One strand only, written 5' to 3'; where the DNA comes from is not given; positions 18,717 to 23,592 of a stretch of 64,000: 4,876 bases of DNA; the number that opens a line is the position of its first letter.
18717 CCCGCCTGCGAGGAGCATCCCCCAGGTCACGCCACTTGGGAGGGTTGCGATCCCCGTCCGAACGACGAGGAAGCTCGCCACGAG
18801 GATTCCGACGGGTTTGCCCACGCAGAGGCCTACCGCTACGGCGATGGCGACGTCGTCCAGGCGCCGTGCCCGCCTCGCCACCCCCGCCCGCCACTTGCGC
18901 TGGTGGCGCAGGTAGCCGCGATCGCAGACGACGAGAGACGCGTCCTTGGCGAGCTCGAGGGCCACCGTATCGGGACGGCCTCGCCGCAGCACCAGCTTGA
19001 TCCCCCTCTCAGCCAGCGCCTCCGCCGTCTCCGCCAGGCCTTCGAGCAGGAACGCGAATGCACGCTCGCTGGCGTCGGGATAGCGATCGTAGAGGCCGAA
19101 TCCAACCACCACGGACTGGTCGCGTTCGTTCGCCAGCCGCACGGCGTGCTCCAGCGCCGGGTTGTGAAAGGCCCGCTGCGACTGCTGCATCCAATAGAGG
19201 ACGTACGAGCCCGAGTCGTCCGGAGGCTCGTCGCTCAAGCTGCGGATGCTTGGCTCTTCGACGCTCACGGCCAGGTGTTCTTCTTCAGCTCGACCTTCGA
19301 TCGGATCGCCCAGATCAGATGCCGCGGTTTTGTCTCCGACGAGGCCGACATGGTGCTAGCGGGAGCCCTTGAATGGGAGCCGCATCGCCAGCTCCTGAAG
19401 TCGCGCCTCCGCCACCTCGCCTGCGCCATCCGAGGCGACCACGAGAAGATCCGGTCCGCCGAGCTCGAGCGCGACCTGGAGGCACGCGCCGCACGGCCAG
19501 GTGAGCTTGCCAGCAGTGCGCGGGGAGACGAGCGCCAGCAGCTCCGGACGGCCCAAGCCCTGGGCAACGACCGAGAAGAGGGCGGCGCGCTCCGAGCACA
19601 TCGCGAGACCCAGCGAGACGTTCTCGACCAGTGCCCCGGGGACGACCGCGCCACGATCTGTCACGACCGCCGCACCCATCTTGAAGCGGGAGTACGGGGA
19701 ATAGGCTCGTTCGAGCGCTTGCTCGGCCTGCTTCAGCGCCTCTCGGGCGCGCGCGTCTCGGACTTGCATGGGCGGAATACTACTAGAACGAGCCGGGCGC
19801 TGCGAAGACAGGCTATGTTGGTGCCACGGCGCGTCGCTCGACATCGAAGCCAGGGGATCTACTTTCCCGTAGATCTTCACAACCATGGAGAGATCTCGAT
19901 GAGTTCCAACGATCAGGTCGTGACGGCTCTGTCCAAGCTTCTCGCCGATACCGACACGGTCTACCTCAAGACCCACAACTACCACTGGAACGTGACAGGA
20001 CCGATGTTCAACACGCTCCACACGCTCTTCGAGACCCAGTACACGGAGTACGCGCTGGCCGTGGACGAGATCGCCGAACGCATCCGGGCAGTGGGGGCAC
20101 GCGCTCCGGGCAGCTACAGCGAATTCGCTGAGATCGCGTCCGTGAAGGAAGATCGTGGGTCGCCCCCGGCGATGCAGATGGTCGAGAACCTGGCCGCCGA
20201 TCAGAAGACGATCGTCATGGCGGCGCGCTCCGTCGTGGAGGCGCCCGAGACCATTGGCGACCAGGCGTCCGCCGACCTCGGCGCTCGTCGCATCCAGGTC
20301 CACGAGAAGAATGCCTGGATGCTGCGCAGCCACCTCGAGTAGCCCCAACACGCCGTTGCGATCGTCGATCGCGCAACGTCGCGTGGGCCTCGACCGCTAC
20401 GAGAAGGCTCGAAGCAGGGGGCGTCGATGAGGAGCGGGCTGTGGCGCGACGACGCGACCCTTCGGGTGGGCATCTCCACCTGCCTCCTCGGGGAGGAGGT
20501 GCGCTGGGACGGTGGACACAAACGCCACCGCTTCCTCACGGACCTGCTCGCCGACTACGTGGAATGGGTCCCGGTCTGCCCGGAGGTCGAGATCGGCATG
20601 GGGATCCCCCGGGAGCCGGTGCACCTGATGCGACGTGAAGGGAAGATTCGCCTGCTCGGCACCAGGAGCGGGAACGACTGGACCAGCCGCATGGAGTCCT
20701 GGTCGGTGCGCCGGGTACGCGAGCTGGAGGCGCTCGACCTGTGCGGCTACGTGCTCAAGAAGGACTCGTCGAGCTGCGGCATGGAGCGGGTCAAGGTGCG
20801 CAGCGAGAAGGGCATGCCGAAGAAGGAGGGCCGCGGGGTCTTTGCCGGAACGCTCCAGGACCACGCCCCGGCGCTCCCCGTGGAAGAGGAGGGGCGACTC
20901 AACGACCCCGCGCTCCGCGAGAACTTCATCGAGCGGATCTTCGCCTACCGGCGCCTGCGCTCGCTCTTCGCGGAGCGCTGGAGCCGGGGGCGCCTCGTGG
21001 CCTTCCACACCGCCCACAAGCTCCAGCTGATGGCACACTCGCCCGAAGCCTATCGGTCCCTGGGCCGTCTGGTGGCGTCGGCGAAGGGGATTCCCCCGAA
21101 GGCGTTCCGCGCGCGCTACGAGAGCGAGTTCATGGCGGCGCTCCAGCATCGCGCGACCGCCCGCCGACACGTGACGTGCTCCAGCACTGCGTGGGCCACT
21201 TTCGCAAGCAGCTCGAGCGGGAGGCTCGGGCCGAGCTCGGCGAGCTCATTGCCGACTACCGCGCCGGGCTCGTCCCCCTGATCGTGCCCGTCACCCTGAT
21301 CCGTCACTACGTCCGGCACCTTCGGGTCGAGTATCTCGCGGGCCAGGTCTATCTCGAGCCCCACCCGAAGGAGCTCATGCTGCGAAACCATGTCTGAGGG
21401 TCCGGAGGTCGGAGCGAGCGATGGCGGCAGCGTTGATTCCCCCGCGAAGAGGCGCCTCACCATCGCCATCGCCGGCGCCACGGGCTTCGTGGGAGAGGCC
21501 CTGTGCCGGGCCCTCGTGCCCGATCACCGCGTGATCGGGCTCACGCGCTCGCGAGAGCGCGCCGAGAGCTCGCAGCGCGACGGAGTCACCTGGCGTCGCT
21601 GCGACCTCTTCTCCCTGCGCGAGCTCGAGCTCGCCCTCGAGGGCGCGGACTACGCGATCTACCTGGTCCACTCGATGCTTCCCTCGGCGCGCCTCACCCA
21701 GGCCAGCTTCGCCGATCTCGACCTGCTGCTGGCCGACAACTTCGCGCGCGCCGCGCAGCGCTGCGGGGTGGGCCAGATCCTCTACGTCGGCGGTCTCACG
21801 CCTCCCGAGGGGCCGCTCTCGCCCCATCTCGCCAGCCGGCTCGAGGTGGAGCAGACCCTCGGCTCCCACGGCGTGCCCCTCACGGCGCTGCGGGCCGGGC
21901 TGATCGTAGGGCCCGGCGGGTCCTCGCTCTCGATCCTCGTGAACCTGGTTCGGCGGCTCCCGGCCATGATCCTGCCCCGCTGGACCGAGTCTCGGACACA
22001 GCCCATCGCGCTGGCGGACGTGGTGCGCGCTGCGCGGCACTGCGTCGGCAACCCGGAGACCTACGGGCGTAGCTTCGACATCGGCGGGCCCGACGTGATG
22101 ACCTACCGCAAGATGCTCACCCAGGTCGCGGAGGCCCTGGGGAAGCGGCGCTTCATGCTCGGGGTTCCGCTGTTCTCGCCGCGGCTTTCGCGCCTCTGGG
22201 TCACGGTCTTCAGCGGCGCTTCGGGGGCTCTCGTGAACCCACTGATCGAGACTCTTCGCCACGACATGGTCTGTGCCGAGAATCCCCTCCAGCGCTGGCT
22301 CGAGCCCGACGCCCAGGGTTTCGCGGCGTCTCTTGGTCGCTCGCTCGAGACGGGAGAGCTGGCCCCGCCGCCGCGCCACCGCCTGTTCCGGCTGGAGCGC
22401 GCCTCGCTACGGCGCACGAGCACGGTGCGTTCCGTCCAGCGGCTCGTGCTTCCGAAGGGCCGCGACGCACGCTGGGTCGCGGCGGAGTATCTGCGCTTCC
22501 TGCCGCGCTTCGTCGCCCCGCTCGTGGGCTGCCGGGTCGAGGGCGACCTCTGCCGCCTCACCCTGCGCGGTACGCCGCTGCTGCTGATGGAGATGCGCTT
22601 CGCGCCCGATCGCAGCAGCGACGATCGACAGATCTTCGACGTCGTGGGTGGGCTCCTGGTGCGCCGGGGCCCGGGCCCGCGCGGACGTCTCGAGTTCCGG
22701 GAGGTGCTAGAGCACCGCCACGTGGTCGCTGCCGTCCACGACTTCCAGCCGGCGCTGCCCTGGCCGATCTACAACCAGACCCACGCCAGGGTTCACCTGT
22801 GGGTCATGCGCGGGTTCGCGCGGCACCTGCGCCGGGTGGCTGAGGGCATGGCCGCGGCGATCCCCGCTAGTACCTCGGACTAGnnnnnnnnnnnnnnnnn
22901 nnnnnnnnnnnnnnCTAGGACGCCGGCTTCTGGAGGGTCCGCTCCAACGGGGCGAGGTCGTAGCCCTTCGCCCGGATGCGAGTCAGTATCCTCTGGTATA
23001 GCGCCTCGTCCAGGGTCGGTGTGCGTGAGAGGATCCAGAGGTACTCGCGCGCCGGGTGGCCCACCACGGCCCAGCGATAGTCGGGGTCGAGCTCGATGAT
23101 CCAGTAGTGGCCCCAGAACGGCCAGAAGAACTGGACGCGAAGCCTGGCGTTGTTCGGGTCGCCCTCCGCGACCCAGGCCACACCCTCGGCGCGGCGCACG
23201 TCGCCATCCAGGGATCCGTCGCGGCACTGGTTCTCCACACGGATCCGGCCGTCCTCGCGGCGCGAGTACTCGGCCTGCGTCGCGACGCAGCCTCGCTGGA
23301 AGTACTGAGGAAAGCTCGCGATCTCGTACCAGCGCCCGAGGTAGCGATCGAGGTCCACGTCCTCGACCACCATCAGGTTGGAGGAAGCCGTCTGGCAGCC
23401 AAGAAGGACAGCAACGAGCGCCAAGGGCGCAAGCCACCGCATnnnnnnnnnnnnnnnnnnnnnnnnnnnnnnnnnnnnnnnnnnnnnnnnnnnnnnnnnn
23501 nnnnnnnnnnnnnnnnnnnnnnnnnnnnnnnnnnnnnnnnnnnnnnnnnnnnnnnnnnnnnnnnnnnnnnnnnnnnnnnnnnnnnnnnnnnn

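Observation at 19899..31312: Island cargo reads as a mobile light/UV and oxidative-stress regulon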

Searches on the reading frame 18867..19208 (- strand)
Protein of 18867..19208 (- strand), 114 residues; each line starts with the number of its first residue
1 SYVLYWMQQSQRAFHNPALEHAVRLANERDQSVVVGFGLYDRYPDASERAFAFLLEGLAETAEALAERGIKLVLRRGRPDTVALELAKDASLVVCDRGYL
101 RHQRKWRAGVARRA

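Call 87: search_solved_structures(query=window:18867-19208:-, max_evalue=0.01)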
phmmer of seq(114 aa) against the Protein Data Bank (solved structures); distinct sequences matched with E-value up to 0.01: 6.
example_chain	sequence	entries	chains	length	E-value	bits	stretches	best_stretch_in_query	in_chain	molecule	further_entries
2xry_A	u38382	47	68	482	1.3e-09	41.4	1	3-107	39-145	DEOXYRIBODIPYRIMIDINE PHOTOLYASE | DNA photolyase | Deoxyribodipyrimidine photo-lyase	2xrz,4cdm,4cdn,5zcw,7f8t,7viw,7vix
5o8d_A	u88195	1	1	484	1.3e-09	41.4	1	3-107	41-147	Deoxyribodipyrimidine photolyase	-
5o8e_A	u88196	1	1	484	1.3e-09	41.4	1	3-107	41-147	Deoxyribodipyrimidine photolyase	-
5o86_A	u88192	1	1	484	1.3e-09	41.4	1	3-107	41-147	Deoxyribodipyrimidine photolyase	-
8oet_A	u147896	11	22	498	1.4e-09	41.3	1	3-107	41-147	Deoxyribodipyrimidine photo-lyase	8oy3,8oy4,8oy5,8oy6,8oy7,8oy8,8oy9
3umv_A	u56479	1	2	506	2.4e-06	30.8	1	3-105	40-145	Deoxyribodipyrimidine photo-lyase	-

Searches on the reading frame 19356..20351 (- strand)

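Call 7: search_protein_families(library=pfam, proteins=[window:19356-20351:-], max_evalue=0.01)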
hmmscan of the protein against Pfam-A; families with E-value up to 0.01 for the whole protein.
window:19356-20351:- (331 aa): 2 families
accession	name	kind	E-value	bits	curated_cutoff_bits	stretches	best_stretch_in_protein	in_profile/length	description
PF00383.29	dCMP_cyt_deam_1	-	3.5e-09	36.9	25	1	203-301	5-97/102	Cytidine and deoxycytidylate deaminase zinc-binding region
PF08211.18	dCMP_cyt_deam_2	-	2.2e-07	31.5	25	1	197-267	36-106/130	Cytidine and deoxycytidylate deaminase zinc-binding region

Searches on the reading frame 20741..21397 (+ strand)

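Call 6: search_protein_families(library=pfam, proteins=[window:20741-21397:+], max_evalue=0.01)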
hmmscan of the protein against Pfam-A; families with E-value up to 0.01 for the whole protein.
window:20741-21397:+ (218 aa): 1 family
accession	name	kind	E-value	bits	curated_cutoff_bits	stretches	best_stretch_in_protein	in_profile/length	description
PF08349.16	DUF1722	-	5.7e-22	78.6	22.5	1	144-209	52-117/117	Protein of unknown function (DUF1722)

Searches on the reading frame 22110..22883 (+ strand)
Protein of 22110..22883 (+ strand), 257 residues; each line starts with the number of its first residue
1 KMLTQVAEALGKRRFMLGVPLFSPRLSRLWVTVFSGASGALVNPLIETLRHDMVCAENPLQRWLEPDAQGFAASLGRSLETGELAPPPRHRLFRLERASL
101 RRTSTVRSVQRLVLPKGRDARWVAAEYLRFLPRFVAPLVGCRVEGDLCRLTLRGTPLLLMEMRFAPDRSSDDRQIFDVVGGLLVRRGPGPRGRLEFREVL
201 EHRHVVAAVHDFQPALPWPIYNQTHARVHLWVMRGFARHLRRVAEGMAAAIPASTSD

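Call 68: search_protein_families(library=pfam, proteins=[window:22110-22883:+], max_evalue=5)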
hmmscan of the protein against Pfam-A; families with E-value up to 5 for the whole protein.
window:22110-22883:+ (257 aa): 1 family
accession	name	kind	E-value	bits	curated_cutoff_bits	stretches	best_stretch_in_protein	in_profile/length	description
PF16859.10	TetR_C_11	-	0.0093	16.8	32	1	29-88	17-77/113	Tetracyclin repressor-like, C-terminal domain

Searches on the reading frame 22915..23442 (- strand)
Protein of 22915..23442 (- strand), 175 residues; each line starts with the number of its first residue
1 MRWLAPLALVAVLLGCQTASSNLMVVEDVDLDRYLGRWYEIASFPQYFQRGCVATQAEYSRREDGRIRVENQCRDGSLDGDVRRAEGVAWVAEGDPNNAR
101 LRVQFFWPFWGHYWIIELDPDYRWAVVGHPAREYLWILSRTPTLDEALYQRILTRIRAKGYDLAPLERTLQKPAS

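Call 36: search_protein_families(library=ncbifam, proteins=[window:22915-23442:-], max_evalue=0.01)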
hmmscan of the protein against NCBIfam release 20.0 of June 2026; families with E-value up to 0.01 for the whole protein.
window:22915-23442:- (175 aa): 2 families
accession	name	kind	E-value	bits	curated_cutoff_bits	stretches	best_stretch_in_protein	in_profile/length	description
NF007786.1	PRK10477.1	subfamily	6.3e-41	139.9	267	1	8-164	13-167/176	outer membrane lipoprotein Blc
NF009670.0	PRK13191.1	equivalog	0.0043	16.6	374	1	32-93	29-90/215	putative peroxiredoxin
